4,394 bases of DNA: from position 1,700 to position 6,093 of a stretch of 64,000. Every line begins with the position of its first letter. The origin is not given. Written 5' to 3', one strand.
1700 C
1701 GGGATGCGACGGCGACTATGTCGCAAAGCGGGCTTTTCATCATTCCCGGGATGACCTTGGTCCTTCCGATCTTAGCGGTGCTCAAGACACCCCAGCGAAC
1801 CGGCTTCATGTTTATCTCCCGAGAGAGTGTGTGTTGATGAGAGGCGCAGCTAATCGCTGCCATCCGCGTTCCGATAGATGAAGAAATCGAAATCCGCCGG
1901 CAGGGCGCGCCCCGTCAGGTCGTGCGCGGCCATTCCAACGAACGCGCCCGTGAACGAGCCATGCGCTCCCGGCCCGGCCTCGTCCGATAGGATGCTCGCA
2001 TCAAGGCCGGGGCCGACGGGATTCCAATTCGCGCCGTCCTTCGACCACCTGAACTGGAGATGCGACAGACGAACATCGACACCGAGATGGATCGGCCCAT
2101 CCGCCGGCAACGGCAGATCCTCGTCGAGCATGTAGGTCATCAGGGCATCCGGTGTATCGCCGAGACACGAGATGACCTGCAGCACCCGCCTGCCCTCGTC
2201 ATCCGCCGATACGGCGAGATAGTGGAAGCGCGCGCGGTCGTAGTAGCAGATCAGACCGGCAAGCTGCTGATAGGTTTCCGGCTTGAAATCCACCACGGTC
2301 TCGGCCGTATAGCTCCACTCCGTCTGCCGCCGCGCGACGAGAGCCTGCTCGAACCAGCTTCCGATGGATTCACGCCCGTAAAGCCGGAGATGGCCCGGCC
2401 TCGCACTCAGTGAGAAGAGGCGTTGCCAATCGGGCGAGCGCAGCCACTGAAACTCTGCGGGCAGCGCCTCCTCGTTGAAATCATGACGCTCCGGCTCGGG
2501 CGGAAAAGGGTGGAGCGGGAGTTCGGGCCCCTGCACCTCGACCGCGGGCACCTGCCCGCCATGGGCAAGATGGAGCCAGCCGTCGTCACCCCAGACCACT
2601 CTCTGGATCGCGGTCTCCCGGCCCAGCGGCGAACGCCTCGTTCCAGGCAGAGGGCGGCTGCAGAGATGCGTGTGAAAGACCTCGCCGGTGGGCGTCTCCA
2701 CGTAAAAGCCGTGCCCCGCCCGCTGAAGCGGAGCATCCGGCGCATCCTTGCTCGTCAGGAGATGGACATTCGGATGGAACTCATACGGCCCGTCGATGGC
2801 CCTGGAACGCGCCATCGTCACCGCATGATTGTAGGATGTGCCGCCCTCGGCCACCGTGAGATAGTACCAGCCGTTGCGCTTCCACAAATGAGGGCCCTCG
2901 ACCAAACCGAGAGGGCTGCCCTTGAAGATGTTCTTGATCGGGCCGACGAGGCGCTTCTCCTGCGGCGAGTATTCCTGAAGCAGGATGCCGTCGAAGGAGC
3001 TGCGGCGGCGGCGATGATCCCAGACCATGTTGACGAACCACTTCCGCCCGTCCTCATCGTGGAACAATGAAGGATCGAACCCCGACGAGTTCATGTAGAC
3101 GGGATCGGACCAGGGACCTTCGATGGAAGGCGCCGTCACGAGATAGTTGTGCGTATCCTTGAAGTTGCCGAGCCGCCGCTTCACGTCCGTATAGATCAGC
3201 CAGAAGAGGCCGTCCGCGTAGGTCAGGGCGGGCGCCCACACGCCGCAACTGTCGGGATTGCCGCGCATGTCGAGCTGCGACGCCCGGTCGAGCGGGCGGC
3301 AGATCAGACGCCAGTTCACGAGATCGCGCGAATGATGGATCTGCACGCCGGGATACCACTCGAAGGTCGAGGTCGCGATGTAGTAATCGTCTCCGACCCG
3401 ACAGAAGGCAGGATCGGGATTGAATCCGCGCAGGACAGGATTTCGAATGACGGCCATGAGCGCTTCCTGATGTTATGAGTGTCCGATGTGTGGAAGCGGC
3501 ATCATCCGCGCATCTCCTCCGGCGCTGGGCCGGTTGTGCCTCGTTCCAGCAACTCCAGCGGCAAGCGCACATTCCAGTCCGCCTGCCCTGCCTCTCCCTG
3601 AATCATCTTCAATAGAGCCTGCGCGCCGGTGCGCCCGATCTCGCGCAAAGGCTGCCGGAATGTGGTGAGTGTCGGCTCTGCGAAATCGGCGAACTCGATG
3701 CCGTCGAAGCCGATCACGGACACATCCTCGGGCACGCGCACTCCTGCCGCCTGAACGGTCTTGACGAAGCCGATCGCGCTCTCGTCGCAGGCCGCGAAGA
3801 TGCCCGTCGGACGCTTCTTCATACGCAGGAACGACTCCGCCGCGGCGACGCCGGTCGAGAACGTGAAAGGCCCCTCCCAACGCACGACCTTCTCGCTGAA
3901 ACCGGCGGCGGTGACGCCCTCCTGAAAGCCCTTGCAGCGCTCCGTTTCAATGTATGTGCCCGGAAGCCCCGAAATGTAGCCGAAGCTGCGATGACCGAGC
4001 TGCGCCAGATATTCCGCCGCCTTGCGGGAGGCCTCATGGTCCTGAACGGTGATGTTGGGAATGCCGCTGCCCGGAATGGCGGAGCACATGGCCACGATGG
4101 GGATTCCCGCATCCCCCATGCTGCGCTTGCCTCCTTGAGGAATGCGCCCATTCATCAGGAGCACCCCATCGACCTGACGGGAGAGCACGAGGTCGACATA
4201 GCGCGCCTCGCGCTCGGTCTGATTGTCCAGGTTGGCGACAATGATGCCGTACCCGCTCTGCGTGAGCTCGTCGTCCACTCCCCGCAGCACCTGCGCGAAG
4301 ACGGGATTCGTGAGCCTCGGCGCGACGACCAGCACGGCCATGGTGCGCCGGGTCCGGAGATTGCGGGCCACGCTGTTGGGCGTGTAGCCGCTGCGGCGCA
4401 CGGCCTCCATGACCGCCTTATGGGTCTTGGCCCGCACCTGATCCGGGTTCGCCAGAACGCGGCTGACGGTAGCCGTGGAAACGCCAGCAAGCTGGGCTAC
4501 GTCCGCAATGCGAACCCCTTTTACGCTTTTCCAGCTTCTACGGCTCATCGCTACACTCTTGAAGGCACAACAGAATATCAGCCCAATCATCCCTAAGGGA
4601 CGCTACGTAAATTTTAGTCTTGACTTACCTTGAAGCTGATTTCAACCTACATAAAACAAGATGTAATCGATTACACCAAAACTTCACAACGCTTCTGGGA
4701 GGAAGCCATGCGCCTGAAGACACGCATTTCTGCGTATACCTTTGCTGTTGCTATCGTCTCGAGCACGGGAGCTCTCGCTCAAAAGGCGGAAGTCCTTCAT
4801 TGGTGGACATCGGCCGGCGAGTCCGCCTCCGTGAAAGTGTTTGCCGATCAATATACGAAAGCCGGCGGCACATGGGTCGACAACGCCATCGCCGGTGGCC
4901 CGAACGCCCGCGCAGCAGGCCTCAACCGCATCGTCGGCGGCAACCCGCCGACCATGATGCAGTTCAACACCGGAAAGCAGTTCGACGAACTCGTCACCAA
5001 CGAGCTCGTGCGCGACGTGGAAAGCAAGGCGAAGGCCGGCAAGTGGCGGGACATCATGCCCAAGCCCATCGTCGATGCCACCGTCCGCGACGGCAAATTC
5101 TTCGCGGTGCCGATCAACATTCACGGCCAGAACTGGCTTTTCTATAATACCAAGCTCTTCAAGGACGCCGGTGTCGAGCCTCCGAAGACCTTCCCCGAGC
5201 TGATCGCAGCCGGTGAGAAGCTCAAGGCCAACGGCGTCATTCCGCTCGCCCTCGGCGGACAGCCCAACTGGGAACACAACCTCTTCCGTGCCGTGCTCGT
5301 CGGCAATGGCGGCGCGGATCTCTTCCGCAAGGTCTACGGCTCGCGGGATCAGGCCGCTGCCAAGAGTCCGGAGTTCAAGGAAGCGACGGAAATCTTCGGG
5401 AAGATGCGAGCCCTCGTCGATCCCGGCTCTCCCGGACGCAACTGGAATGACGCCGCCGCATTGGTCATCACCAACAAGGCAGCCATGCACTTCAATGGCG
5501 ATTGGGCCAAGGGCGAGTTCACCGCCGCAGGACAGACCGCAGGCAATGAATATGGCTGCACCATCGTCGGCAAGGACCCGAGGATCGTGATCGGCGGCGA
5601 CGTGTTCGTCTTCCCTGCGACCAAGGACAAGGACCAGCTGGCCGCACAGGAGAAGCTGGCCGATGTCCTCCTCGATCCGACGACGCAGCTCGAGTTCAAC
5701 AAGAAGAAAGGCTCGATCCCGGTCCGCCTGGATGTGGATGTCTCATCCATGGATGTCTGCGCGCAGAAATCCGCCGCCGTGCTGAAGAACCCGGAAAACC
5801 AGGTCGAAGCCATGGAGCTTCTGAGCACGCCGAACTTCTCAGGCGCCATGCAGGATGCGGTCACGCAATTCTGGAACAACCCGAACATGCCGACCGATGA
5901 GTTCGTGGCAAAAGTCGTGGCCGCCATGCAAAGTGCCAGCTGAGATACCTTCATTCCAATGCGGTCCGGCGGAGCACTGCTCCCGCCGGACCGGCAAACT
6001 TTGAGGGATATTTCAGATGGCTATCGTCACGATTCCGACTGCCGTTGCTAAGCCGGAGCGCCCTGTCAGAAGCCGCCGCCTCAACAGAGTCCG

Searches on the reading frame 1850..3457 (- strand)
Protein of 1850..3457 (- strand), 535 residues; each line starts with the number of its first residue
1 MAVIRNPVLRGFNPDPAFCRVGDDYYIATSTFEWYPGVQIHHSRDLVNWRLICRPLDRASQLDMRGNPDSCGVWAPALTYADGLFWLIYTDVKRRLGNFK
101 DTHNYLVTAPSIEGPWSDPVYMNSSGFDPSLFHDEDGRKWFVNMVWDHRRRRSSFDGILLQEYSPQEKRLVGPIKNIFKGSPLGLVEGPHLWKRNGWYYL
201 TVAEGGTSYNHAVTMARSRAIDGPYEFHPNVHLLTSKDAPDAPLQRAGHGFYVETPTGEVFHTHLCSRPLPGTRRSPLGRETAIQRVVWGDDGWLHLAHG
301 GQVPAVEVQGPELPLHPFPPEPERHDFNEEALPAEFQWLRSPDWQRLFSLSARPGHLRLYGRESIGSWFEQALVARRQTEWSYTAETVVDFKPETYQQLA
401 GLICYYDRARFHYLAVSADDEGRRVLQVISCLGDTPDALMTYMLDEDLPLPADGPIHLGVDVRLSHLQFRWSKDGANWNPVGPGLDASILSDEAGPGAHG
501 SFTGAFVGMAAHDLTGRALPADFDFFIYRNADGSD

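Call 50: search_protein_families(library=pfam, proteins=[window:1850-3457:-], max_evalue=0.00001)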
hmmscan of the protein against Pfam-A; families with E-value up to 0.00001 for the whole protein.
window:1850-3457:- (535 aa): 2 families
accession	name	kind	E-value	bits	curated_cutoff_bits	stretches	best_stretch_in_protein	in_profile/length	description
PF04616.20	Glyco_hydro_43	-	2.4e-100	336.1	32.2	1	4-295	1-288/288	Glycosyl hydrolases family 43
PF17851.8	GH43_C2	-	1.8e-60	204.6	22.7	1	324-529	1-203/203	Beta xylosidase C-terminal Concanavalin A-like domain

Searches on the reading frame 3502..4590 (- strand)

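Call 50: search_protein_families(library=pfam, proteins=[window:3502-4590:-], max_evalue=0.00001)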
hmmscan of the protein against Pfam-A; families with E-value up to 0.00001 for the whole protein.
window:3502-4590:- (362 aa): 4 families
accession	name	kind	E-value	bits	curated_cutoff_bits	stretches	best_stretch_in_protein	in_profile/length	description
PF13377.12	Peripla_BP_3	-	6.7e-36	124.3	26.5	1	192-353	1-167/167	Periplasmic binding protein-like domain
PF00532.27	Peripla_BP_1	-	3.2e-23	83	22.2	1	84-334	2-266/281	Periplasmic binding proteins and sugar binding domain of LacI family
PF00356.27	LacI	-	1.7e-17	63.4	27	1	28-72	2-46/46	Bacterial regulatory proteins, lacI family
PF13407.12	Peripla_BP_4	-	3.2e-15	56.8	35.1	1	87-333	2-257/258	Periplasmic binding protein domain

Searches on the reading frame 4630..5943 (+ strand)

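Call 50: search_protein_families(library=pfam, proteins=[window:4630-5943:+], max_evalue=0.00001)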
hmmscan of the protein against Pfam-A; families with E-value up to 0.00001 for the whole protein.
window:4630-5943:+ (437 aa): 2 families
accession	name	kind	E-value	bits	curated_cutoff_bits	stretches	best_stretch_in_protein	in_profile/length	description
PF01547.30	SBP_bac_1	-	1.2e-26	94.9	26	1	65-348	7-301/307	Bacterial extracellular solute-binding protein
PF13416.11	SBP_bac_8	-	3.6e-24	86.5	27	1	73-370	4-266/279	Bacterial extracellular solute-binding protein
